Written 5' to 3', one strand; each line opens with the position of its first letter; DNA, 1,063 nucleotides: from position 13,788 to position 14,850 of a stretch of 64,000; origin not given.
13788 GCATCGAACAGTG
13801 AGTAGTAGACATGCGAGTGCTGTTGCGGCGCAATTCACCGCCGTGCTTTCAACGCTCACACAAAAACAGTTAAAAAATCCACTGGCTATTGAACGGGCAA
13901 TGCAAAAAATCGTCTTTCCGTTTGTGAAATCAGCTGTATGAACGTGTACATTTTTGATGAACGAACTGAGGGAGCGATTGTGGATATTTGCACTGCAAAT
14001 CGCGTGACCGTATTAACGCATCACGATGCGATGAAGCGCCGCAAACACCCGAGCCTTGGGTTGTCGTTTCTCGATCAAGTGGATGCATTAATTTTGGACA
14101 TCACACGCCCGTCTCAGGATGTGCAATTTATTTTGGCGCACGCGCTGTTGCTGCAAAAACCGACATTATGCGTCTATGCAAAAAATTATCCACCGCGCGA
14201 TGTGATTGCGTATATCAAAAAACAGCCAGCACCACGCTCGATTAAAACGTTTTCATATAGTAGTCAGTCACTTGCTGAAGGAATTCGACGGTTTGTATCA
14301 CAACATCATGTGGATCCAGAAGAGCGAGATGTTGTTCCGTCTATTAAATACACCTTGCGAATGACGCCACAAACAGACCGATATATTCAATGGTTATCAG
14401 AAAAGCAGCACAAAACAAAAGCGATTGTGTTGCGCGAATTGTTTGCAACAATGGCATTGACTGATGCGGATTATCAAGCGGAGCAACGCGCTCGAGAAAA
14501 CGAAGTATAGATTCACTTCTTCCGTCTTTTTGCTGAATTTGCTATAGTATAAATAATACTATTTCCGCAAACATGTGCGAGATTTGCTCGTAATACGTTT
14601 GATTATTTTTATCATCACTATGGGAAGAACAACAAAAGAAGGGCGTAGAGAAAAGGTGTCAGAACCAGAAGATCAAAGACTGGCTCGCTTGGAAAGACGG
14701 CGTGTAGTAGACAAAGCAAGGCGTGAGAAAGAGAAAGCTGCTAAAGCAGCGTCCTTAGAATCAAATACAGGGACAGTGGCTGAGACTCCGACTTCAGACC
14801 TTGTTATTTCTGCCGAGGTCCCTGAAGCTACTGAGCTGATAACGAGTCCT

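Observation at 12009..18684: Giant 1355-aa orphan protein with internal tandem duplication, downstream of two overlapping orphan genes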

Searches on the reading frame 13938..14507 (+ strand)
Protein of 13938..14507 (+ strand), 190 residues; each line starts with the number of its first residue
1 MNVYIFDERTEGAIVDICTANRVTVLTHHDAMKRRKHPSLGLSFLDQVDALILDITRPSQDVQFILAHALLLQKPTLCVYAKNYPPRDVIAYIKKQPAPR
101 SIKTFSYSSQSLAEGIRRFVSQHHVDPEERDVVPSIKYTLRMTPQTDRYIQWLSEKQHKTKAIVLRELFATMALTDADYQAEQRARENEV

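Call 6: search_protein_families(library=pfam, proteins=[window:13938-14507:+], max_evalue=1)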
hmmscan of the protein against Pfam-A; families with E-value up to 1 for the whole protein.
window:13938-14507:+ (190 aa): 0 families

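Call 7: search_protein_families(library=ncbifam, proteins=[window:13938-14507:+], max_evalue=1)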
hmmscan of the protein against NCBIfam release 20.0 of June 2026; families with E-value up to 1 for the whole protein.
window:13938-14507:+ (190 aa): 0 families

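Call 18: search_protein_families(library=phrogs, proteins=[window:13938-14507:+], max_evalue=0.1)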
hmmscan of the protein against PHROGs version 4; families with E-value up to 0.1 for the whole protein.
window:13938-14507:+ (190 aa): 0 families

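Call 19: search_protein_families(library=padloc, proteins=[window:13938-14507:+], max_evalue=0.1)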
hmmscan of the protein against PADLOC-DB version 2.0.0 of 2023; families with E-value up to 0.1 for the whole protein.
window:13938-14507:+ (190 aa): 0 families

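Call 48: find_related_loci(query=A1, collection=genome_contigs, flank=10000)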
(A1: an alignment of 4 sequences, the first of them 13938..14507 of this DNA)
Query A1 (190 aa) in genome_contigs; peptide patterns used: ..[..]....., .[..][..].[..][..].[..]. (x = any residue, [..] = any of these).
41 stretches matched a pattern; 2 encode a relative of the query (tblastn E <= 1e-3); 2 distinct loci.
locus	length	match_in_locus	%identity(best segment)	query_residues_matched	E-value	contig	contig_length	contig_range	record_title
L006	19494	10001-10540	60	1-180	7e-76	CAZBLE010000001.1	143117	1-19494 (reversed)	MAG TPA_asm: uncultured Gammaproteobacteria bacterium isolate SRP278252_co1_298 genome assembly, contig: NODE_104_length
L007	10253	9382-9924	56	1-181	8e-71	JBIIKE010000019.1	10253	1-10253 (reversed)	MAG: Bdellovibrionales bacterium isolate ME2001-10-09pf_3300042861_group1_bin81 Rohwer_bin1517_scaffold_1343_c1, whole g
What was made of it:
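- The taxonomic labels of related MAGs conflict ('Gammaproteobacteria', 'Bdellovibrionales'; call 48).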

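Call 56: search_solved_structures(query=A1, max_evalue=10)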
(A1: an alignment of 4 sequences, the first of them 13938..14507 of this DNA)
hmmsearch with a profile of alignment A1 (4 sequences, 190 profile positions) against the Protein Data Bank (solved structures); distinct sequences matched with E-value up to 10: 16.
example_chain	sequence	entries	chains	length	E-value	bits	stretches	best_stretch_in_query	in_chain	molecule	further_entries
2klh_A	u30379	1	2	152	6.3e-06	29.3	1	38-129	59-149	c-Myc-responsive protein Rcl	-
4fyh_A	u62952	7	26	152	7.5e-06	29.1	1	38-129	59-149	Deoxyribonucleoside 5'-monophosphate N-glycosidase | 2'-deoxynucleoside 5'-phosphate N-hydrolase 1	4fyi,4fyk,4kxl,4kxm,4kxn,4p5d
2khz_A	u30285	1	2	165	1.7e-05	27.9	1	38-128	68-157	c-Myc-responsive protein Rcl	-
8qhq_A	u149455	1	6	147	0.0025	20.8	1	35-95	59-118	2'-deoxynucleoside 5'-phosphate N-hydrolase 1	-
8rpt_B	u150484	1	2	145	0.0027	20.7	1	35-95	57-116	2'-deoxynucleoside 5'-phosphate N-hydrolase 1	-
4p5e_A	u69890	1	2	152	0.0032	20.5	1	35-104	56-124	2'-deoxynucleoside 5'-phosphate N-hydrolase 1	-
8rps_C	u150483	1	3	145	0.0032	20.5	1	35-95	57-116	2'-deoxynucleoside 5'-phosphate N-hydrolase 1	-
9da1_A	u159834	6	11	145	0.0035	20.3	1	35-95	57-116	5-hydroxymethyl-dUMP N-hydrolase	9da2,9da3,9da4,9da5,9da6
8os9_A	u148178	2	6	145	0.0035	20.3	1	35-95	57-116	2'-deoxynucleoside 5'-phosphate N-hydrolase 1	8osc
8rqd_C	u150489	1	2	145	0.0035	20.3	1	35-95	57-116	2'-deoxynucleoside 5'-phosphate N-hydrolase 1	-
9i3q_A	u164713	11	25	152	0.0036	20.3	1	35-96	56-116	5-hydroxymethyl-dUMP N-hydrolase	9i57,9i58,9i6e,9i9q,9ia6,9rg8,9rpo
8qhr_A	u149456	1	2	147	0.0037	20.3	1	35-95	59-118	2'-deoxynucleoside 5'-phosphate N-hydrolase 1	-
28ye_O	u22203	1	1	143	0.81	12.6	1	89-136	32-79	Large ribosomal subunit protein uL22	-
1puo_A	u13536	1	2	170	0.95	12.4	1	102-171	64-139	Major allergen I polypeptide, fused chain 2, chain 1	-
5opt_c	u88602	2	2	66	1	12.3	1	81-117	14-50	40S ribosomal protein S30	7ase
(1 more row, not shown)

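Call 60: search_solved_structures(query=A1, max_evalue=0.0001, show_alignments=1)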
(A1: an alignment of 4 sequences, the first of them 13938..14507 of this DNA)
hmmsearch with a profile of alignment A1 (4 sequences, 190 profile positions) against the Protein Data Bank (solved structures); distinct sequences matched with E-value up to 0.0001: 3.
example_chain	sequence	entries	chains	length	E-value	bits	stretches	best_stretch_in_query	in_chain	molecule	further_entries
2klh_A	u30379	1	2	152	6.3e-06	29.3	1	38-129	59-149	c-Myc-responsive protein Rcl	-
4fyh_A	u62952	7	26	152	7.5e-06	29.1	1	38-129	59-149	Deoxyribonucleoside 5'-monophosphate N-glycosidase | 2'-deoxynucleoside 5'-phosphate N-hydrolase 1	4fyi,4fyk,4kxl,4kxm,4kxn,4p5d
2khz_A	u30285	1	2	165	1.7e-05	27.9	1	38-128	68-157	c-Myc-responsive protein Rcl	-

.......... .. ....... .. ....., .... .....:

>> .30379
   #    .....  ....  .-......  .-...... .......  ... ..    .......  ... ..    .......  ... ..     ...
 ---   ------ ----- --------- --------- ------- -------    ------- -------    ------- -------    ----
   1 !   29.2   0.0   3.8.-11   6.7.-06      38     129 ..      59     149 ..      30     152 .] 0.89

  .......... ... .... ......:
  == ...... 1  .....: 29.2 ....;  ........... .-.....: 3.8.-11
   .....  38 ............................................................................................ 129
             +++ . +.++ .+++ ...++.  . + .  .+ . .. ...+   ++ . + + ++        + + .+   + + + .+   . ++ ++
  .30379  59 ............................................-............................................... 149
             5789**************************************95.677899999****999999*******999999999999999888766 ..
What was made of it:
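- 13938..14510 (+): 190-aa protein. The N-terminal domain is DNPH1/Rcl-like (nucleoside 2-deoxyribosyltransferase fold) with the catalytic Glu replaced by Ile. The C-terminal ~55 aa are ribbon-helix-helix-like. It overlaps the previous gene by ATGA. The profile matches 2klh/4fyh at E 6e-6, and 'GVGYELG' aligns to 'DVQFILA' (calls 56, 60).
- On DNPH1/Rcl / nucleoside 2-deoxyribosyltransferase (190-aa neighbour): The profile matches 2klh and 4fyh at E 6e-6 (calls 56, 60).
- Closest known: DNPH1/Rcl 2'-deoxynucleoside 5'-phosphate N-hydrolase. Same: The profile matches rat Rcl over about 90 residues, including the '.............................' core (calls 56, 60).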

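Call 72: find_related_loci(query=A1, collection=metagenome_contigs, flank=10000)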
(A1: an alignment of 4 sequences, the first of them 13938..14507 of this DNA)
Query A1 (190 aa) in metagenome_contigs; peptide patterns used: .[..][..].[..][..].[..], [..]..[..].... (x = any residue, [..] = any of these).
488 stretches matched a pattern; 1 encode a relative of the query (tblastn E <= 1e-3); 1 distinct loci.
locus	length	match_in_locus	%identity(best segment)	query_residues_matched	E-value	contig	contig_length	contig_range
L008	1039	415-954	42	1-179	7e-54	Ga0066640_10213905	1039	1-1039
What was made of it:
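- Tried and rejected: Scans with the 190-aa protein alignment found 2 loci in genome_contigs and 1 in metagenome_contigs (calls 48, 72).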

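Call 109: find_related_loci(query=A1, collection=viral_contigs, flank=5000)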
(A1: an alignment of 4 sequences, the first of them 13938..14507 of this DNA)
Query A1 (190 aa) in viral_contigs; peptide patterns used: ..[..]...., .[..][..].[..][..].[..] (x = any residue, [..] = any of these).
111 stretches matched a pattern, but none encodes a relative of the query by tblastn (E <= 1e-3).

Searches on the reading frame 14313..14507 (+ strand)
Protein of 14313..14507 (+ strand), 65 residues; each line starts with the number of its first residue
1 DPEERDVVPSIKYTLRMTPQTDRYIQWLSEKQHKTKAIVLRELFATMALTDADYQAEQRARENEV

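Call 118: search_solved_structures(query=A12, max_evalue=10)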
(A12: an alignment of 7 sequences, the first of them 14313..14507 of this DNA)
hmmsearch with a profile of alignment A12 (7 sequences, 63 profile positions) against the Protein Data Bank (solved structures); distinct sequences matched with E-value up to 10: 1.
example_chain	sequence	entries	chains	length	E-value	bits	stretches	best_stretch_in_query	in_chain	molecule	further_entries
6m40_A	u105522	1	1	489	2.1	11.5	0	15-35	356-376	NS3-like protein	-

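Call 119: search_protein_families(library=pfam, alignment_id=A12, max_evalue=1)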
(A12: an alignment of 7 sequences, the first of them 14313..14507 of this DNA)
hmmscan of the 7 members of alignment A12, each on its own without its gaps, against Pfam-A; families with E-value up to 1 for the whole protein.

A. member 1, window:14313-14507:+ (65 aa): 0 families

B. families by the number of members that match (of 7 scanned): 5 families
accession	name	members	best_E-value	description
PF19807.5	DUF6290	6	0.00018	Family of unknown function (DUF6290)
PF25343.1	PH_UBFD1_C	3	0.044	C-terminal PH-like domain in UBFD1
PF08703.15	PLC-beta_C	1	0.021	PLC-beta C terminal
PF09166.15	Biliv-reduc_cat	1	0.12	Biliverdin reductase, catalytic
PF20600.3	ExoX-like_C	1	0.21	Exodeoxyribonuclease X-like C-terminal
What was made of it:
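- On Ribbon-helix-helix DNA-binding domain (DUF6290-like) in the 190-aa neighbour: The window copy has no hit (call 119).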

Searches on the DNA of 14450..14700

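Call 85: search_rna_families(source=window, start=14450, end=14700, threshold=evalue, max_evalue=1)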
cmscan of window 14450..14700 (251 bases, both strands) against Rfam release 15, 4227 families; matches with E-value up to 1: 2.
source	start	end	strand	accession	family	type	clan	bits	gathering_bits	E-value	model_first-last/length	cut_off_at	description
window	14544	14621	-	RF00204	snoR12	Gene; snRNA; snoRNA; CD-box;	-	18.5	39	0.51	1-83/83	no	Small nucleolar RNA R12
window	14471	14534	+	RF03189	mir-1175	Gene; miRNA;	-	16.4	51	0.35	1-72/72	no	mir-1175 microRNA precursor family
